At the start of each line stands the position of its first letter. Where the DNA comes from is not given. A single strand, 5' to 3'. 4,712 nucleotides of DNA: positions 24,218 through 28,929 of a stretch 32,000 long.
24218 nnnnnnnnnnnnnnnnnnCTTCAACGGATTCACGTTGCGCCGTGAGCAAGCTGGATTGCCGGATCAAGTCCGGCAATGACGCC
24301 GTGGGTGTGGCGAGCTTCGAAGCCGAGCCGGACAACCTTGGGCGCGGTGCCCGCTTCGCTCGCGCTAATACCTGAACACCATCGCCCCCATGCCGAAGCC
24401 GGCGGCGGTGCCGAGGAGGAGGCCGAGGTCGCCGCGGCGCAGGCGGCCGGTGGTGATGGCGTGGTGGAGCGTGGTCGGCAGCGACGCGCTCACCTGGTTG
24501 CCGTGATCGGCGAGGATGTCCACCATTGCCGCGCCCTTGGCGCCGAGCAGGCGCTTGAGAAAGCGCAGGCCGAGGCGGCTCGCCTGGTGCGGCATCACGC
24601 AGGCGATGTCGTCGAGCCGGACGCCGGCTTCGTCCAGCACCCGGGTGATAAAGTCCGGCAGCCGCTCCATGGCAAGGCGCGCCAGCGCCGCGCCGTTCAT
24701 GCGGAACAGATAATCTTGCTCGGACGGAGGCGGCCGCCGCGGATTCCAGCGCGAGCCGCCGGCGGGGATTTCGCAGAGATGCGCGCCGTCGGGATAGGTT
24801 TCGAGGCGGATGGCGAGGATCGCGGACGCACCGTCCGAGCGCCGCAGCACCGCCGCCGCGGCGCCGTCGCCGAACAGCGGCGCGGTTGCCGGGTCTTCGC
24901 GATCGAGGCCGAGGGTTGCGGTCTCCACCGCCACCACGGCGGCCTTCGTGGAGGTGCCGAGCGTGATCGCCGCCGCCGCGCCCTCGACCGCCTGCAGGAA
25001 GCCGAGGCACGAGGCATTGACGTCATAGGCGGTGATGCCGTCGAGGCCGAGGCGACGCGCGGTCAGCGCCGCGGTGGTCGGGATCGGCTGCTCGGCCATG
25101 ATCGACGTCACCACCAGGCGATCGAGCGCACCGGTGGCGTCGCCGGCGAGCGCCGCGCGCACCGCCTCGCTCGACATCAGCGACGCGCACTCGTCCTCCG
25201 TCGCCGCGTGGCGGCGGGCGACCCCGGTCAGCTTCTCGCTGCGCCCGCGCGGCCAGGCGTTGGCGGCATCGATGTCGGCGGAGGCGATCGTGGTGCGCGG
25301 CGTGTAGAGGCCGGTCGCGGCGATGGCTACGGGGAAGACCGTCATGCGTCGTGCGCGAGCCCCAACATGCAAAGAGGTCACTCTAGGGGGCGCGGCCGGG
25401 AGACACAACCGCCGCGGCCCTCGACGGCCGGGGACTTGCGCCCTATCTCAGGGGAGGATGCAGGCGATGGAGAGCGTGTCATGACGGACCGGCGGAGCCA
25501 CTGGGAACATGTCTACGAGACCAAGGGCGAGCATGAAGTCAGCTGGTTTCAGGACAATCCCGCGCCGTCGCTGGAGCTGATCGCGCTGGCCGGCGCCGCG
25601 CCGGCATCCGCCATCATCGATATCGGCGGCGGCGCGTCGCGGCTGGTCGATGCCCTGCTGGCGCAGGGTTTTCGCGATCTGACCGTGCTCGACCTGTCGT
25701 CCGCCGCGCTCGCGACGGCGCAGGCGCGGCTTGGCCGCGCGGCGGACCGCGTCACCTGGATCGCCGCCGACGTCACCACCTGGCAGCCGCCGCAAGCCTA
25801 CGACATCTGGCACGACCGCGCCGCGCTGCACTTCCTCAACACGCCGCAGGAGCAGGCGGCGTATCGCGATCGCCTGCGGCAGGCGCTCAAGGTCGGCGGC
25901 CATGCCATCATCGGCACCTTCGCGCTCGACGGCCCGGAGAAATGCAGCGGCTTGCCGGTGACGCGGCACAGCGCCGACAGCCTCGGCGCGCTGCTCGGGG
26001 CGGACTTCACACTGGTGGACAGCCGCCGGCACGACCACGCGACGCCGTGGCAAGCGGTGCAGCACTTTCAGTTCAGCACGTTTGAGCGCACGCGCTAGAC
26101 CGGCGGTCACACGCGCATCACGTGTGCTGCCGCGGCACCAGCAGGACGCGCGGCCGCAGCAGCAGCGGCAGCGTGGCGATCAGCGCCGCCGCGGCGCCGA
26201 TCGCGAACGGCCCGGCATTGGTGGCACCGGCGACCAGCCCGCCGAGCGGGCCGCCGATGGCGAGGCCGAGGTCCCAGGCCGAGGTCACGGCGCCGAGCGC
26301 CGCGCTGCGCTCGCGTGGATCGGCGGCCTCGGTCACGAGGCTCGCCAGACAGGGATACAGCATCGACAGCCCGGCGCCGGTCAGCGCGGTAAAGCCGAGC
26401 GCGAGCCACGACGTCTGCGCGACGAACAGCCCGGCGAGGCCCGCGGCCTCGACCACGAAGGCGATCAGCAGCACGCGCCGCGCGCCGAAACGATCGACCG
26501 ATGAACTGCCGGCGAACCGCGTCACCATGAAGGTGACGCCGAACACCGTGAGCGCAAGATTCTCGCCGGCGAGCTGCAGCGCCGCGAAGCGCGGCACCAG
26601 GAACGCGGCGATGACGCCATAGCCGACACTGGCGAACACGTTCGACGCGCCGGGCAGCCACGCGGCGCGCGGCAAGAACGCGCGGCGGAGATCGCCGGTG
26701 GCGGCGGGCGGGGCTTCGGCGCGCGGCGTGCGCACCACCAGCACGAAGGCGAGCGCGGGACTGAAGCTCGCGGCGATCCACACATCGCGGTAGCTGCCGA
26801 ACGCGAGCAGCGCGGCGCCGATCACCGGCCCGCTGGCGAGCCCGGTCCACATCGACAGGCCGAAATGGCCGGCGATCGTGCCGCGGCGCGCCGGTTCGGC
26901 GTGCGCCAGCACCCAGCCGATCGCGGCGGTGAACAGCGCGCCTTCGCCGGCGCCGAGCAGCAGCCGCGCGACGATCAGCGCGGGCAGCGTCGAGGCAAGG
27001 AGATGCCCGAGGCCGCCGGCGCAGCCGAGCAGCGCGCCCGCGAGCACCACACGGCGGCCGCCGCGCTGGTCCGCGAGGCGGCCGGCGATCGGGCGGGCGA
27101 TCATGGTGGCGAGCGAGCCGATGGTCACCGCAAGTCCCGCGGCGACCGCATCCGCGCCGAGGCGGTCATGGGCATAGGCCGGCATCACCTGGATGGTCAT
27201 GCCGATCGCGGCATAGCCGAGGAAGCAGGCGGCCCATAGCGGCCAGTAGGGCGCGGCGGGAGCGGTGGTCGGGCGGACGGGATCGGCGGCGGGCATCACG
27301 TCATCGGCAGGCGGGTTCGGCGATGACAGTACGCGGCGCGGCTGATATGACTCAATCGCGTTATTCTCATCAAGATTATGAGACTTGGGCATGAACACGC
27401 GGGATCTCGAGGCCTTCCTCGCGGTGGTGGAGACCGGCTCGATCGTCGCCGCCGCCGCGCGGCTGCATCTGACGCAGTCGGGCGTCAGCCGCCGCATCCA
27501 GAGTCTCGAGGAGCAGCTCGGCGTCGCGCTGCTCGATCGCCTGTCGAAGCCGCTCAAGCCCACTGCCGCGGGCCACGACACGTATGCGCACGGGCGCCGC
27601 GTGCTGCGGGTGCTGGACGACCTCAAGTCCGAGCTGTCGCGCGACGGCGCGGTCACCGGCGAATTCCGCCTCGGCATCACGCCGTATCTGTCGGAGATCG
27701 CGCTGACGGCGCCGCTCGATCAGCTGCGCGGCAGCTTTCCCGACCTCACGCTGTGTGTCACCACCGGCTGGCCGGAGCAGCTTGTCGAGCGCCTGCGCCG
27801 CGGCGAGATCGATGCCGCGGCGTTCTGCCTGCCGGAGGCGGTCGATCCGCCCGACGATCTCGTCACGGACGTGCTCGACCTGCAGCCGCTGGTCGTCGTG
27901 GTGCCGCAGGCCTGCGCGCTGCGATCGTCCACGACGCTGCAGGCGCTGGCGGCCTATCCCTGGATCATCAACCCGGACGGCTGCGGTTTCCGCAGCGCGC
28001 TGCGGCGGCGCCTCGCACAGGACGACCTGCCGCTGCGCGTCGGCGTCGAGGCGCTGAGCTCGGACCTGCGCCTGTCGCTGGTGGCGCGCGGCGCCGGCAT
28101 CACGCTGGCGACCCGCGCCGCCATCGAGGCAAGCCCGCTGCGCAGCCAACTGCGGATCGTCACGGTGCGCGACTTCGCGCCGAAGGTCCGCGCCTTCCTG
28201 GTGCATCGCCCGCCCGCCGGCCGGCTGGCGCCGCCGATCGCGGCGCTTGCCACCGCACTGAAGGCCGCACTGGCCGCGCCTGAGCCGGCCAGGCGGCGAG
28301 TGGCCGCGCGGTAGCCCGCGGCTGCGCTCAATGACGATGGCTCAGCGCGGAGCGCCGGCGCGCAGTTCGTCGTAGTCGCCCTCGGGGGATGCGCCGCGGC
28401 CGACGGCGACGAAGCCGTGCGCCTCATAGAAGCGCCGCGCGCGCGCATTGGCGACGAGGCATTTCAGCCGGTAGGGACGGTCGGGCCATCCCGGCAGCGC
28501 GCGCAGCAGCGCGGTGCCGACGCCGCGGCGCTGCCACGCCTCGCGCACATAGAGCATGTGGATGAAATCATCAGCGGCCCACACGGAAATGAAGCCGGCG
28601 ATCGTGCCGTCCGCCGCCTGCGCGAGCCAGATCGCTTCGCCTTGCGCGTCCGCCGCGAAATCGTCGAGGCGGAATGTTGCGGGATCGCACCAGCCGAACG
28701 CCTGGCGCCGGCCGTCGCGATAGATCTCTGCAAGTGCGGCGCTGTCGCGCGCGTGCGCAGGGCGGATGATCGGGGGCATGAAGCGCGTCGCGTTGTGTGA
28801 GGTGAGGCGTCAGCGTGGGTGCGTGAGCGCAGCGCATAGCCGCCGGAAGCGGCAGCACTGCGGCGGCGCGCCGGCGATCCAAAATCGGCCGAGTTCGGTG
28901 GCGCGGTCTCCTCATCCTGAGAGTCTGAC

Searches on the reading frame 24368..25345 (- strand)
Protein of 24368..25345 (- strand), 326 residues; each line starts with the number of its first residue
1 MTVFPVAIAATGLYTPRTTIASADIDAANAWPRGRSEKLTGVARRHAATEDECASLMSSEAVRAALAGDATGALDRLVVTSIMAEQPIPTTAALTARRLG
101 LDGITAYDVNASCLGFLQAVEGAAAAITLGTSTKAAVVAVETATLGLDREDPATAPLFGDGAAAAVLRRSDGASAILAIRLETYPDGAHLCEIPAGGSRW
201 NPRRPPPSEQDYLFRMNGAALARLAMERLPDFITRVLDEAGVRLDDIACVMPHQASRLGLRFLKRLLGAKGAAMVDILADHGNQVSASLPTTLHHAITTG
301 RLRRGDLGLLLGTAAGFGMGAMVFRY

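Call 4: search_protein_families(library=pfam, proteins=[window:24368-25345:-], max_evalue=0.01)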
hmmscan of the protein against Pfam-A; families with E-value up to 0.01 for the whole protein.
window:24368-25345:- (326 aa): 2 families
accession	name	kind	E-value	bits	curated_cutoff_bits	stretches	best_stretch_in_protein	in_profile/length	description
PF08541.16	ACP_syn_III_C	-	2.2e-22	79.4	26.6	1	237-326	1-90/90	3-Oxoacyl-[acyl-carrier-protein (ACP)] synthase III C terminal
PF08545.16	ACP_syn_III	-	1.3e-16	60.7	24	1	107-184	1-79/80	3-Oxoacyl-[acyl-carrier-protein (ACP)] synthase III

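Call 5: search_protein_families(library=ncbifam, proteins=[window:24368-25345:-], max_evalue=0.01)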
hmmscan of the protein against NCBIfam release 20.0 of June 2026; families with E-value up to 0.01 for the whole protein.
window:24368-25345:- (326 aa): 10 families
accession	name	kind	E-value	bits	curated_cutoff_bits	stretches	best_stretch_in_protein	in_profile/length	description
NF005541.0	PRK07204.1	equivalog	8.4e-80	268.6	402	1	6-326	5-329/329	beta-ketoacyl-ACP synthase III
NF006829.0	PRK09352.1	subfamily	2.5e-56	191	249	1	6-325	5-320/322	beta-ketoacyl-ACP synthase 3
TIGR00747.1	fabH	subfamily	1.8e-52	178.4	292.1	1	6-325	3-321/322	beta-ketoacyl-ACP synthase III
NF004623.0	PRK05963.1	equivalog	5.6e-35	121.2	437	1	2-325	2-327/328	beta-ketoacyl-ACP synthase III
NF006720.0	PRK09258.1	equivalog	7.2e-23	81.4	285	1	6-317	6-329/338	3-oxoacyl-ACP synthase III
NF005308.0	PRK06840.1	equivalog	3.6e-22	78.8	315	1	6-326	5-335/339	3-oxoacyl-ACP synthase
NF005703.0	PRK07515.1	equivalog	1.4e-20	73.5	304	1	55-325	97-371/373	beta-ketoacyl-ACP synthase III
NF009519.0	PRK12880.1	equivalog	1.4e-11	44.3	436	1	35-177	41-185/353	beta-ketoacyl-ACP synthase III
NF005293.2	PRK06816.1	subfamily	0.00015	21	450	0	55-145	63-154/378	StlD/DarB family beta-ketosynthase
NF042429.2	DHPHCoAsyn_DpgA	equivalog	0.0033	16.4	425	0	232-317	253-341/350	3,5-dihydroxyphenylacetyl-CoA synthase DpgA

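Call 22: search_solved_structures(query=window:24368-25345:-, max_evalue=1e-10)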
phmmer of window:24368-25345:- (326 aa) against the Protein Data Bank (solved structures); distinct sequences matched with E-value up to 1e-10: 59.
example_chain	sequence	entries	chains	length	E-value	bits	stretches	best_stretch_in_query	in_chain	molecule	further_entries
4yuc_A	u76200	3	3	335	4.7e-45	157.5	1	4-326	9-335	CorB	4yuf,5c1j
4v2p_A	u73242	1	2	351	1.2e-42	149.6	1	4-326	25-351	KETOSYNTHASE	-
2ebd_A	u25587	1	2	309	5.3e-39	137.7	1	8-326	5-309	3-oxoacyl-[acyl-carrier-protein] synthase 3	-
4ryb_A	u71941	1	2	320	6.4e-39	137.4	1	8-326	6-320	3-oxoacyl-[acyl-carrier-protein] synthase 3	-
2x3e_A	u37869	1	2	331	7.3e-33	117.5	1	9-325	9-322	3-OXOACYL-[ACYL-CARRIER-PROTEIN] SYNTHASE 3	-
4dfe_A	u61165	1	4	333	1.7e-32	116.3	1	23-326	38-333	3-oxoacyl-[acyl-carrier-protein] synthase 3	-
1hzp_A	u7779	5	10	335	1.1e-30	110.4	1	6-325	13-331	3-OXOACYL-[ACYL-CARRIER-PROTEIN] SYNTHASE III | 3-oxoacyl-[acyl-carrier-protein] synthase 3 | Beta-ketoacyl-ACP synthase III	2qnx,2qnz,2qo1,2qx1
1m1m_A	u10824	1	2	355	1.3e-30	110.2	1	6-325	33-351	3-OXOACYL-[ACYL-CARRIER-PROTEIN] SYNTHASE III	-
2ahb_A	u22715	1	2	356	2.1e-30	109.4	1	6-325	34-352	Beta- ketoacyl-ACP synthase III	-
2qny_A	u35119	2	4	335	2.9e-30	109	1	6-325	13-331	3-oxoacyl-[acyl-carrier-protein] synthase 3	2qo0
2aj9_A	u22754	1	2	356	6.9e-30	107.7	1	7-325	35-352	3-oxoacyl-[acyl-carrier-protein] synthase III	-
1u6e_A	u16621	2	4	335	2.8e-29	105.8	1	6-325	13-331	3-oxoacyl-[acyl-carrier-protein] synthase III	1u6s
1ub7_A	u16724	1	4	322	3.2e-29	105.6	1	8-324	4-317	3-oxoacyl-[acyl-carrier protein] synthase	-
6a9n_A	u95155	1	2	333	8.6e-29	104.2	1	37-325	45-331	3-oxoacyl-[acyl-carrier-protein] synthase 3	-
8vd9_A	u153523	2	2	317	1.2e-28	103.6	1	8-325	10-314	Beta-ketoacyl-[acyl-carrier-protein] synthase III 1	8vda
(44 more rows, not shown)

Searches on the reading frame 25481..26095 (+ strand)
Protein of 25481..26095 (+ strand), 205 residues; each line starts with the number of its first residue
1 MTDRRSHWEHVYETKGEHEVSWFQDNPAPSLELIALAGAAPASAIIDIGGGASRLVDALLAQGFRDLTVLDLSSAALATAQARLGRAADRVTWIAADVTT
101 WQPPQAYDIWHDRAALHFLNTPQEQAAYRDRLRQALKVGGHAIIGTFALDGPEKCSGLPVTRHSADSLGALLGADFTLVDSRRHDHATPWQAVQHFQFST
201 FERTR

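Call 4: search_protein_families(library=pfam, proteins=[window:25481-26095:+], max_evalue=0.01)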
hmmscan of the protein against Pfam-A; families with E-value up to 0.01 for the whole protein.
seq(205 aa): 7 families
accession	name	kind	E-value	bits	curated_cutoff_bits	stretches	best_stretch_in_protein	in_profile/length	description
PF13649.12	Methyltransf_25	-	5e-11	43.6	27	1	45-140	1-97/97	Methyltransferase domain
PF08242.18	Methyltransf_12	-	3.4e-10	40.9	30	1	46-141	1-97/98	Methyltransferase domain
PF08241.18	Methyltransf_11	-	7.1e-08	33.4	21.2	1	47-144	2-95/95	Methyltransferase domain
PF05401.17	NodS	-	7.3e-05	23.1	24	1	40-145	42-145/201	Nodulation protein S (NodS)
PF05891.18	Methyltransf_PK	-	0.00016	21.7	27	1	38-144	52-159/218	AdoMet dependent proline di-methyltransferase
PF13489.12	Methyltransf_23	-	0.00047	20.4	27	1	40-151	21-123/164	Methyltransferase domain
PF00398.26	RrnaAD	-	0.00077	19.1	24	1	41-111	30-96/263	Ribosomal RNA adenine dimethylase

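Call 5: search_protein_families(library=ncbifam, proteins=[window:25481-26095:+], max_evalue=0.01)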
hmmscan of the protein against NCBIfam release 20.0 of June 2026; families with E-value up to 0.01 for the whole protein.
seq(205 aa): 9 families
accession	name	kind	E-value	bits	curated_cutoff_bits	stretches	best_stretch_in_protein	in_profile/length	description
NF002463.0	PRK01683.1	equivalog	8.6e-08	32.1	297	1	26-140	16-124/258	trans-aconitate 2-methyltransferase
NF041650.1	nod_mtase_NodS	equivalog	4.2e-07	29.8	300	1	44-146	41-141/190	nodulation methyltransferase NodS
NF041820.1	daptide_MTase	equivalog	4.8e-07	29.5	175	1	32-153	28-151/243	daptide-type RiPP biosynthesis methyltransferase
NF010703.0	PRK14103.1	equivalog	1.7e-06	27.7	320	1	28-125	16-108/256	trans-aconitate 2-methyltransferase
NF043040.1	corrin_prot_MT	hypoth_equivalog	6.5e-06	25.7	180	1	39-144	39-147/216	corrinoid protein-associated methyltransferase CpaM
TIGR02072.1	BioC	equivalog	1.3e-05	25.1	184.95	1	41-149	34-137/244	malonyl-ACP O-methyltransferase BioC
TIGR04074.1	bacter_Hen1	equivalog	0.00038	19.1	340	1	39-85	280-327/462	3' terminal RNA ribose 2'-O-methyltransferase Hen1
TIGR01934.1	MenG_MenH_UbiE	subfamily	0.00042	19.7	158.35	1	34-101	32-100/223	ubiquinone/menaquinone biosynthesis methyltransferase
TIGR02716.1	C20_methyl_CrtF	equivalog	0.0015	17.7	276.1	1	39-154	147-262/306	bacteriochlorophyllide d C-20 methyltransferase BchU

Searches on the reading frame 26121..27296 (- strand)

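Call 4: search_protein_families(library=pfam, proteins=[window:26121-27296:-], max_evalue=0.01)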
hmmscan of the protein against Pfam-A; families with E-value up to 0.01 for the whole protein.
seq(392 aa): 4 families
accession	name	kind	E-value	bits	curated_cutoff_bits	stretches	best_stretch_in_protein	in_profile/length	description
PF07690.21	MFS_1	-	3.3e-44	151.6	33.4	2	20-234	1-225/347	Major Facilitator Superfamily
PF12832.13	MFS_1_like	-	5.3e-09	36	25.2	2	18-167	215-365/373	MFS_1 like family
PF00083.30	Sugar_tr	-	2e-08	34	22.3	2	42-181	35-181/452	Sugar (and other) transporter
PF06779.20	MFS_4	-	2e-07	31.1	26.3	1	61-375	41-360/364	Uncharacterised MFS-type transporter YbfB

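Call 5: search_protein_families(library=ncbifam, proteins=[window:26121-27296:-], max_evalue=0.01)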
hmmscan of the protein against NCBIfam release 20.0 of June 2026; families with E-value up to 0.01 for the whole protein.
seq(392 aa): 54 families (the best 25 are shown)
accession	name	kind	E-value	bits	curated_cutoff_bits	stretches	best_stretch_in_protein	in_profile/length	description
NF003477.0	PRK05122.1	subfamily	3.3e-65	220.3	374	1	22-376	24-385/404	MFS transporter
NF009048.0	PRK12382.1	subfamily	4.2e-57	193.7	364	1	18-376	18-380/392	arabinose transporter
TIGR00895.1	2A0115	subfamily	2.9e-16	59.4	418.55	2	247-376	58-186/398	aromatic acid/H+ symport family MFS transporter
TIGR00880.1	2_A_01_02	superfamily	5.6e-16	58.9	131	2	54-190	1-137/141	multidrug resistance protein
NF012174.0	tet_MFS_A_B_C_D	equivalog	2e-14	53.3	475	3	26-188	13-175/382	Tet(A)/Tet(B)/Tet(C) family tetracycline efflux MFS transporter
TIGR00711.1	efflux_EmrB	subfamily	2.4e-14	53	230.2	2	34-90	274-330/485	DHA2 family efflux MFS transporter permease subunit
TIGR00881.1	2A0104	subfamily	1.4e-11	44.1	407.75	2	248-356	35-143/379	phosphoglycerate transporter protein PgtP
NF053757.1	BclibactTpBcbE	equivalog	2.1e-11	43.4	600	2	33-189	20-183/394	bacillibactin exporter BcbE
TIGR00893.1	2A0114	subfamily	7.3e-11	41.6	395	2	248-356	34-142/399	D-galactonate transporter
NF049980.1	SfMCT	equivalog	5.4e-09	35.2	320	3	46-146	32-132/378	L-lactate MFS transporter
NF012207.0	tet_MFS_H_J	exception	7e-09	35.2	700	2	29-187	17-175/392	Tet(H)/Tet(J) family tetracycline efflux MFS transporter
NF045684.1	tet_MFS_65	exception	9.4e-09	34.9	800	2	30-178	11-161/383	tetracycline efflux MFS transporter Tet(65)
NF012194.0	tet_MFS_J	exception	9.5e-09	34.6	870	2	29-187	17-175/398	tetracycline efflux MFS transporter Tet(J)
NF047574.1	opine_export_Sa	equivalog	1.1e-08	34.6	235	2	220-359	221-364/388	staphylopine family metallophore export MFS transporter CntE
NF008586.0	PRK11551.1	equivalog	2.8e-08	33.2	410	2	45-189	44-188/406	3-(3-hydroxy-phenyl)propionate transporter MhpT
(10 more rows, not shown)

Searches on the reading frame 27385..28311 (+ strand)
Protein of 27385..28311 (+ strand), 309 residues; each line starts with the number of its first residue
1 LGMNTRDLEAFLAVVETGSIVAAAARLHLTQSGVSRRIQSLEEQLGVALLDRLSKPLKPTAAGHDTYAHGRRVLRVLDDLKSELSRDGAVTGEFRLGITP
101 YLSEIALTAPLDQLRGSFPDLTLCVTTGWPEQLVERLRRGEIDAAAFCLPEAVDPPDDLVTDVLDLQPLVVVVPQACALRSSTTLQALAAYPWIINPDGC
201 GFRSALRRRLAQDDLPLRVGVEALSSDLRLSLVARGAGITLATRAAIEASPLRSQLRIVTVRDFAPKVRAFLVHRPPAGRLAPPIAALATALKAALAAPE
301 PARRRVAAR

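Call 4: search_protein_families(library=pfam, proteins=[window:27385-28311:+], max_evalue=0.01)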
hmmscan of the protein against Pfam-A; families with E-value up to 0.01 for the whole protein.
window:27385-28311:+ (309 aa): 3 families
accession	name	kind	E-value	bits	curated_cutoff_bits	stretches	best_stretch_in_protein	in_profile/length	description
PF03466.25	LysR_substrate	-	8.6e-33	113.9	28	1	89-296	3-208/209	LysR substrate binding domain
PF00126.33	HTH_1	-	3.2e-22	78.7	26.6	1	6-64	2-60/60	Bacterial regulatory helix-turn-helix protein, lysR family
PF13556.12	HTH_30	-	0.00057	20.1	27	1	16-51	11-46/59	PucR C-terminal helix-turn-helix domain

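Call 5: search_protein_families(library=ncbifam, proteins=[window:27385-28311:+], max_evalue=0.01)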
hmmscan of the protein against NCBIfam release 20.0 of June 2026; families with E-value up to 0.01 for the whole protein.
window:27385-28311:+ (309 aa): 55 families (the best 25 are shown)
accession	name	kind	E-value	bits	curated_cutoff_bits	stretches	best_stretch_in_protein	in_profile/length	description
NF040786.1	LysR_Sec_metab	equivalog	2.6e-29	102.2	250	1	3-275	1-278/298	selenium metabolism-associated LysR family transcriptional regulator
NF047711.1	PutUtilRegPtrR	equivalog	5.8e-27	94.5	400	1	3-276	1-268/283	putrescine utilization regulator PtrR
NF041036.1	decaheme_TF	subfamily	8.3e-27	94.4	210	1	3-267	1-268/301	multiheme cytochrome-associated LysR family transcriptional regulator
TIGR03339.1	phn_lysR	subfamily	5.2e-26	91.5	341.1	1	8-272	2-260/279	aminoethylphosphonate catabolism associated LysR family transcriptional regulator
NF008416.0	PRK11242.1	equivalog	5.6e-25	88.3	277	1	3-282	1-278/300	transcriptional regulator CynR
NF008722.0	PRK11716.1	equivalog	1.6e-24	86.5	246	1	3-261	1-260/293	HTH-type transcriptional activator IlvY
TIGR02424.1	TF_pcaQ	equivalog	7e-24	84.3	303.8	1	5-248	5-251/300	pca operon transcription factor PcaQ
NF053705.1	TransRegGltCGpos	equivalog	1.4e-23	83.5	350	1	3-257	1-256/300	glutamate biosynthesis transcriptional regulator GltC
NF040889.1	trans_reg_YeiE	equivalog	1.8e-22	79.9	480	1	1-262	1-257/288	DNA-binding transcriptional regulator YeiE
NF007307.0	PRK09791.1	equivalog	1.1e-21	77.3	336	1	6-293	8-294/302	LysR family transcriptional regulator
NF047520.1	trans_act_CidR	equivalog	1.6e-21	76.8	415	1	3-195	1-193/292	cidABC operon transcriptional activator CidR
NF008361.0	PRK11151.1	equivalog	2.2e-21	76.4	329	1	3-296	1-293/305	DNA-binding transcriptional regulator OxyR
NF008410.0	PRK11233.1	equivalog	5.5e-21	75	309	1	3-269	1-263/305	nitrogen assimilation transcriptional regulator NAC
NF009327.0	PRK12684.1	subfamily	7.6e-20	71.3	402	1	19-263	18-263/313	CysB family HTH-type transcriptional regulator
NF008095.0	PRK10837.1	subfamily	2.6e-19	69.5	281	1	3-261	3-256/290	LysR family transcriptional regulator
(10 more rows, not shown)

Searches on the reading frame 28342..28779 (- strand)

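Call 63: search_protein_families(library=pfam, proteins=[window:28342-28779:-], max_evalue=0.001)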
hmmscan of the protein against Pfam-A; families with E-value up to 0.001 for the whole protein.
window:28342-28779:- (145 aa): 4 families
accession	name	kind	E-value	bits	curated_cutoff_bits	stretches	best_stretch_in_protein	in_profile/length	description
PF00583.31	Acetyltransf_1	-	1.3e-14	54.9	20.7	1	18-123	6-116/116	Acetyltransferase (GNAT) family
PF13508.13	Acetyltransf_7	-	3.1e-14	53.6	27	1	48-124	3-83/84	Acetyltransferase (GNAT) domain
PF13673.13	Acetyltransf_10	-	1.6e-12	48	23.6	1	46-128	28-112/128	Acetyltransferase (GNAT) domain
PF13302.13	Acetyltransf_3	-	0.00044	21.4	25.4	1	4-123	3-137/138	Acetyltransferase (GNAT) domain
